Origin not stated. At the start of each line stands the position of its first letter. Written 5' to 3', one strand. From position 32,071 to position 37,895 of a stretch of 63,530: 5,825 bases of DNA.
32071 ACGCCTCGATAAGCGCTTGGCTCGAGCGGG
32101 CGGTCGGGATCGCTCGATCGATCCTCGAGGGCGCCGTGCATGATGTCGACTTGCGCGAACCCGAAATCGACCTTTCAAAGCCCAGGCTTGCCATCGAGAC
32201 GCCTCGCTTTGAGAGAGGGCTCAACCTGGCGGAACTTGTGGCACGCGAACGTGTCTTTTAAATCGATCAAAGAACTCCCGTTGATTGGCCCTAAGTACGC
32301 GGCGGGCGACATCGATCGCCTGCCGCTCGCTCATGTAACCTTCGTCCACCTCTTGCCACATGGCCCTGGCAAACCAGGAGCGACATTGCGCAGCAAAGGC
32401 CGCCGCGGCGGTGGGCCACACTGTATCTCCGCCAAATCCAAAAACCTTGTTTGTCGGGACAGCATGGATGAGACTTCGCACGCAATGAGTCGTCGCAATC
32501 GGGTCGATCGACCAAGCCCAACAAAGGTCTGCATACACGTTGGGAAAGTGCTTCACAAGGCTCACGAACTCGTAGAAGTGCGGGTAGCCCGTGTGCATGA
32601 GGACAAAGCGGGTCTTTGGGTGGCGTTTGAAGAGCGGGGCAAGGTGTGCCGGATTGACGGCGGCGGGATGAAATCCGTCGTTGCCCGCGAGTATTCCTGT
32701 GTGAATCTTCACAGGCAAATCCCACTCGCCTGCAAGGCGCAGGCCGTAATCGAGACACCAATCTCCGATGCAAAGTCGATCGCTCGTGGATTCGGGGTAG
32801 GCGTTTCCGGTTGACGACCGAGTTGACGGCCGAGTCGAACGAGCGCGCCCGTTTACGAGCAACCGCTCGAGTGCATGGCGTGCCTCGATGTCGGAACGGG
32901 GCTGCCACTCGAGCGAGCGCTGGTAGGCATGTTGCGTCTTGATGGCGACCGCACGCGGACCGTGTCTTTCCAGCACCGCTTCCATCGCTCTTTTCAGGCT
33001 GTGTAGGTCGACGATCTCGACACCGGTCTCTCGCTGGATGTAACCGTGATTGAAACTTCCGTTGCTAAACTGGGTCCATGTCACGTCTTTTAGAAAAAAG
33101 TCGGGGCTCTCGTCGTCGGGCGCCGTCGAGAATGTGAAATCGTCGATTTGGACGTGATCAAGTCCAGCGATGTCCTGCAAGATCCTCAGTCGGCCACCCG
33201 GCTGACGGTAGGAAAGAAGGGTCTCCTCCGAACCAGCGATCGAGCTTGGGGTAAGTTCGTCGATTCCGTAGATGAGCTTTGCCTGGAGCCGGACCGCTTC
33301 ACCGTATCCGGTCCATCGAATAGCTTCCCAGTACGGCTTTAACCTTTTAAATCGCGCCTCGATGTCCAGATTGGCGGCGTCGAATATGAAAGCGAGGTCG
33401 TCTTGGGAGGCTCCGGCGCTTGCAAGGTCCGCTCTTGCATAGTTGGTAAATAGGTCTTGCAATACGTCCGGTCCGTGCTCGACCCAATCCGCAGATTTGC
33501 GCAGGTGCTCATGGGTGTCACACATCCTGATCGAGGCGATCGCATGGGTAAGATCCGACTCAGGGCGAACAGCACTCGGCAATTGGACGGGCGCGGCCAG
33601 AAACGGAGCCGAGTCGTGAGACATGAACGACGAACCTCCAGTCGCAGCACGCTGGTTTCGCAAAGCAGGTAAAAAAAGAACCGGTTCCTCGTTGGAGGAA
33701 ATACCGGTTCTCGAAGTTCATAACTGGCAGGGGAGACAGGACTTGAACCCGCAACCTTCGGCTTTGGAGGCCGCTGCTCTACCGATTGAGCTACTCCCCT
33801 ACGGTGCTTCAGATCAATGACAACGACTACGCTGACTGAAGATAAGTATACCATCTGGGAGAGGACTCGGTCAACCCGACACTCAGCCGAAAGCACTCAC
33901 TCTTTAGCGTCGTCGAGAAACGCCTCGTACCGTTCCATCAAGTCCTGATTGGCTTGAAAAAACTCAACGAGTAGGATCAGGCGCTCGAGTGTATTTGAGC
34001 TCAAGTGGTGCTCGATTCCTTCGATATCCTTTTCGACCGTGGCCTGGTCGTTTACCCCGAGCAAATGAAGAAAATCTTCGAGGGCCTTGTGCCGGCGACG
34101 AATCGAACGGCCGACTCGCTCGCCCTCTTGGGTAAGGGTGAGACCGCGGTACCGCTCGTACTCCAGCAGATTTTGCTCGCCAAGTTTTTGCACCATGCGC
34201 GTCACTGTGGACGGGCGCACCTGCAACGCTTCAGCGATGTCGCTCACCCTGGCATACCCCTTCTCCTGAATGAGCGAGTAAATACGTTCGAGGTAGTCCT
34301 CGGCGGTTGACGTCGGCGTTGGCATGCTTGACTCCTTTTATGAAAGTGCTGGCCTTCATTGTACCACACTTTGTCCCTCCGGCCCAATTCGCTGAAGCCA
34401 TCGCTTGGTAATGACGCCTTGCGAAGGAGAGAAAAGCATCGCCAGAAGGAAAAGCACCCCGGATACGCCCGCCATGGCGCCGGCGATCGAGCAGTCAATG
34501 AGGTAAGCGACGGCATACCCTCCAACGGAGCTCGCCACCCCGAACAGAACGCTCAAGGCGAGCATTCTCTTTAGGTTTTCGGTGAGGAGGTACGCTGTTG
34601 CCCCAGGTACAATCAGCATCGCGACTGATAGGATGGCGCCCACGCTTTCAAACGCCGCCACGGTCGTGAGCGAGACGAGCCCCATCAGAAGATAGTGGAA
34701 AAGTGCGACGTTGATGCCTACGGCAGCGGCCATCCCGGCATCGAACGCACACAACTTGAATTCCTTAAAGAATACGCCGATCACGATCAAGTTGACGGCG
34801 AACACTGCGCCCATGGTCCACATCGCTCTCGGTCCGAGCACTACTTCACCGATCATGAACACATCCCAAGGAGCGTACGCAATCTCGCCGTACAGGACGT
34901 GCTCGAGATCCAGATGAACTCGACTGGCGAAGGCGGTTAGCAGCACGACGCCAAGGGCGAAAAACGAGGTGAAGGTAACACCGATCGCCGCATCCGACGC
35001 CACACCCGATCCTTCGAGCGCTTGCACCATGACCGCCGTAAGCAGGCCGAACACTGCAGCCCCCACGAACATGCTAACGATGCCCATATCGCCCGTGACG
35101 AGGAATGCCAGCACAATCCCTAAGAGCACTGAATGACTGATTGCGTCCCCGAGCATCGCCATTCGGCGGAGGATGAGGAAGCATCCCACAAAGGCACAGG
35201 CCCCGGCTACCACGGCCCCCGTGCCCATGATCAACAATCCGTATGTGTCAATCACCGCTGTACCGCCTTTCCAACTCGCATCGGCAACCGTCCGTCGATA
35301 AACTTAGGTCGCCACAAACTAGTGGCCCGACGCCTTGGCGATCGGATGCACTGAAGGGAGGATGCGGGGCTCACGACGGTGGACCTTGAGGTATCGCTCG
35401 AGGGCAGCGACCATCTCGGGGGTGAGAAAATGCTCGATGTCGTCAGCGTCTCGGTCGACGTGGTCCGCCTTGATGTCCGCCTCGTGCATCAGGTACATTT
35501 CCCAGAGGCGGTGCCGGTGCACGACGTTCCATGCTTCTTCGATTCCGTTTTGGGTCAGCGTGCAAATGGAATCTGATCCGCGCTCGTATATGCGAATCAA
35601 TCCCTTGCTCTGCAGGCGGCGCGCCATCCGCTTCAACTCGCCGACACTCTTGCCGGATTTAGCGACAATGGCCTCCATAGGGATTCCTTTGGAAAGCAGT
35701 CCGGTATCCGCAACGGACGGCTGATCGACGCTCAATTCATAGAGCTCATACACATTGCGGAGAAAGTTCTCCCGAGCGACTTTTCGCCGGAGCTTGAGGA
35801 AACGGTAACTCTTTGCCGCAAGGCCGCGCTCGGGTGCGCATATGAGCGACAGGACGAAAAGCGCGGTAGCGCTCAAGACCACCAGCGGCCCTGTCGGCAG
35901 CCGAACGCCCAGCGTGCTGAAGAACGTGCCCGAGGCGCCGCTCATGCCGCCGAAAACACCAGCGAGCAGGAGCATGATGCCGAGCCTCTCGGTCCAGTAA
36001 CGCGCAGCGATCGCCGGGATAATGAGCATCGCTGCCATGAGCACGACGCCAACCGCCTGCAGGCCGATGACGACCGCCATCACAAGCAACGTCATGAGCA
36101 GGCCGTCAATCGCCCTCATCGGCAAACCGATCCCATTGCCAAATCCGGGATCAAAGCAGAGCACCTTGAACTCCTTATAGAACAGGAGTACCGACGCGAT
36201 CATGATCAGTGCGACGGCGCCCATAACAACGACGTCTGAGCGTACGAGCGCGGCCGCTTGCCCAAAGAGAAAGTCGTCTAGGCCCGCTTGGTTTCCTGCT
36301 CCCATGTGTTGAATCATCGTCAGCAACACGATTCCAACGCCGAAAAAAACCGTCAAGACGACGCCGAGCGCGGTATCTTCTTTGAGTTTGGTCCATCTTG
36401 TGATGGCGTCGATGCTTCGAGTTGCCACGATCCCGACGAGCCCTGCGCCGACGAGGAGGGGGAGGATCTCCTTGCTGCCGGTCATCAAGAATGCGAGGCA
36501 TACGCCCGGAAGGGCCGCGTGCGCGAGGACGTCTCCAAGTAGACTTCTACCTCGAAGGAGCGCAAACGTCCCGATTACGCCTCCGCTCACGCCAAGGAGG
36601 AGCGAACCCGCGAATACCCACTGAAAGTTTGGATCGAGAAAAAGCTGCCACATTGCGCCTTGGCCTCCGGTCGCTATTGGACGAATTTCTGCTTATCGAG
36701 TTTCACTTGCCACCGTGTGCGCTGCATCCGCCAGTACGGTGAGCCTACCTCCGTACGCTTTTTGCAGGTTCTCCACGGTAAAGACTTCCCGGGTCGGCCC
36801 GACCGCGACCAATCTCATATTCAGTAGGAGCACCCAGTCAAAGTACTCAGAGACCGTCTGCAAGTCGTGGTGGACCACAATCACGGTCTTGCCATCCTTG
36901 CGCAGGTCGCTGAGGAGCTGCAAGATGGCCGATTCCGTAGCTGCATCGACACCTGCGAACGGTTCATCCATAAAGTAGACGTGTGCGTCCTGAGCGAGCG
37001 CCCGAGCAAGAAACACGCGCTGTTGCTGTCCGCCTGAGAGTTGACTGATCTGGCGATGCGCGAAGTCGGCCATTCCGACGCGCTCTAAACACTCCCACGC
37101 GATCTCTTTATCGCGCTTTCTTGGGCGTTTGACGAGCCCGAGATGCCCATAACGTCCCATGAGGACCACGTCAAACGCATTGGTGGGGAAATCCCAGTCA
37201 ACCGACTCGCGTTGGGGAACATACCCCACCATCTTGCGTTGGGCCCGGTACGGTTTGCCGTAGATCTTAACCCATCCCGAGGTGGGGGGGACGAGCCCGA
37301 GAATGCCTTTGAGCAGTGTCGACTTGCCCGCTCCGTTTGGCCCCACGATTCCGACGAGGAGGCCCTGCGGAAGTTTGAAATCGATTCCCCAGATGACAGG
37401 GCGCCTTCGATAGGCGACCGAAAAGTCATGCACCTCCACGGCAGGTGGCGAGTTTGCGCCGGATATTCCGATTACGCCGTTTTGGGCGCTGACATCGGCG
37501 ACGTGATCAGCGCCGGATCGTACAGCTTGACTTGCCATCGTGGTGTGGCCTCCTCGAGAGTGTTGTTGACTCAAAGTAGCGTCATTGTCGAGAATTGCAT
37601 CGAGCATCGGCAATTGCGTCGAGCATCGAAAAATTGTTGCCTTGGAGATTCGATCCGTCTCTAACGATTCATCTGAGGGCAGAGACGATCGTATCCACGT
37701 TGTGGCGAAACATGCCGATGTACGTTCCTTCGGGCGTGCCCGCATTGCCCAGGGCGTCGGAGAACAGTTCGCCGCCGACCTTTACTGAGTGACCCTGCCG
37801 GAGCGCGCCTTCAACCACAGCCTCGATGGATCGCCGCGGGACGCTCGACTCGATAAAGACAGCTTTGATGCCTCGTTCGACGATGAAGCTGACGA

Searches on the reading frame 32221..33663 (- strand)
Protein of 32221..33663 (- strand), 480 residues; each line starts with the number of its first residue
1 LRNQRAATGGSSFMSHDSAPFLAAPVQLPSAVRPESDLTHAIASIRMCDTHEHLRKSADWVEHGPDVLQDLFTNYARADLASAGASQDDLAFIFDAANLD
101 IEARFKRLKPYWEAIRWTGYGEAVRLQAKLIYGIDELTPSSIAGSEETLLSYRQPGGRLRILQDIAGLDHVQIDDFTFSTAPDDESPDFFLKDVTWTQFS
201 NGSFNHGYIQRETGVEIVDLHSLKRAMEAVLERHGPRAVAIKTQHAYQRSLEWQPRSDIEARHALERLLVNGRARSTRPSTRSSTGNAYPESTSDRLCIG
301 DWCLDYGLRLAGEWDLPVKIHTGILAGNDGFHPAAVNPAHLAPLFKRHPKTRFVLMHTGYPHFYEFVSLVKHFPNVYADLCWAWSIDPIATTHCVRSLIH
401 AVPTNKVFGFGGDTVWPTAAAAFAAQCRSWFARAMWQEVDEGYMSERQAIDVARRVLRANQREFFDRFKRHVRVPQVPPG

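Call 5: search_protein_families(library=pfam, proteins=[window:32221-33663:-], max_evalue=0.01)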
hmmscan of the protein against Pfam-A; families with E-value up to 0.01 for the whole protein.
window:32221-33663:- (480 aa): 1 family
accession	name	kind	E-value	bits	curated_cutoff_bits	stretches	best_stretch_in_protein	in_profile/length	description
PF04909.20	Amidohydro_2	-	9.3e-19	68.7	26.4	1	238-413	71-246/289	Amidohydrolase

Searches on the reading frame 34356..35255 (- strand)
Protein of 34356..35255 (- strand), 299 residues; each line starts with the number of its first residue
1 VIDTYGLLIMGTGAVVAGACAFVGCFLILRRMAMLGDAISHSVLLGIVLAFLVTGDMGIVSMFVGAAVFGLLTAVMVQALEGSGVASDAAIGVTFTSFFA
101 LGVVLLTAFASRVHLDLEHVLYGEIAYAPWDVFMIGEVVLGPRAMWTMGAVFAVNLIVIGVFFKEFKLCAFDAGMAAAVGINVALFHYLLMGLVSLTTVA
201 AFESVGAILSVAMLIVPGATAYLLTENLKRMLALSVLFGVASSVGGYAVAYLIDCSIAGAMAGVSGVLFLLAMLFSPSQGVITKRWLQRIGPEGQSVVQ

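Call 5: search_protein_families(library=pfam, proteins=[window:34356-35255:-], max_evalue=0.01)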
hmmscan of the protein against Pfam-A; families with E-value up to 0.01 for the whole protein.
window:34356-35255:- (299 aa): 2 families
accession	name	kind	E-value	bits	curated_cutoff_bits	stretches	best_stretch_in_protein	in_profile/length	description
PF00950.22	ABC-3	-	8.2e-49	166.9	20.1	1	12-275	11-257/258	ABC 3 transport family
PF01032.23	FecCD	-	4.2e-06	26.4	26.5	1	39-274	79-309/311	FecCD transport family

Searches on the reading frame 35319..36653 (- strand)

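Call 5: search_protein_families(library=pfam, proteins=[window:35319-36653:-], max_evalue=0.01)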
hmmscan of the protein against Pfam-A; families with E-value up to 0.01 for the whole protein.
window:35319-36653:- (444 aa): 2 families
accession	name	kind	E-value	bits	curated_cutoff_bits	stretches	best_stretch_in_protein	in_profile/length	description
PF00950.22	ABC-3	-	5e-66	223.3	20.1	1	9-272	4-257/258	ABC 3 transport family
PF02742.21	Fe_dep_repr_C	-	3.1e-14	53.2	27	1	367-433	1-67/70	Iron dependent repressor, metal binding and dimerisation domain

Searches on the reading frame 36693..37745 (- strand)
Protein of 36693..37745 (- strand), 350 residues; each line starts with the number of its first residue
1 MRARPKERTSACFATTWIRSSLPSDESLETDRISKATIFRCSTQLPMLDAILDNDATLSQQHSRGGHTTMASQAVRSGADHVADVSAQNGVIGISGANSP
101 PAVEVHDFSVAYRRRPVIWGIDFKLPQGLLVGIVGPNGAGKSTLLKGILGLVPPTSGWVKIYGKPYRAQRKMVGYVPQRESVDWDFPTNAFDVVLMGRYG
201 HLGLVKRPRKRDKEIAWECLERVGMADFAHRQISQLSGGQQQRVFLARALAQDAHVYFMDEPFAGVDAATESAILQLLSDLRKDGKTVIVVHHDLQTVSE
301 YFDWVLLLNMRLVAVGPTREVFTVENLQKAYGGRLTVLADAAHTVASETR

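Call 5: search_protein_families(library=pfam, proteins=[window:36693-37745:-], max_evalue=0.01)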
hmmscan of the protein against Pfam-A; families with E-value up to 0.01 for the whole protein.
window:36693-37745:- (350 aa): 6 families
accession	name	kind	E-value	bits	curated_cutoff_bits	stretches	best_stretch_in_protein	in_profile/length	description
PF00005.33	ABC_tran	-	1.1e-30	107.4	25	1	120-264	3-137/137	ABC transporter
PF13304.12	AAA_21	-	1.4e-08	35.6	27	1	131-154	2-31/304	AAA domain, putative AbiEii toxin, Type IV TA system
PF02463.25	SMC_N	-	2.2e-06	27.7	40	0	233-300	134-204/220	RecF/RecN/SMC N terminal domain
PF13476.12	AAA_23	-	0.00048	21.3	27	1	121-148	15-39/201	AAA domain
PF13555.12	AAA_29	-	0.00099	19.3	27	1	130-156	24-50/61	P-loop containing region of AAA domain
PF13481.12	AAA_25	-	0.0071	16.4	27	0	103-145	10-50/195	AAA domain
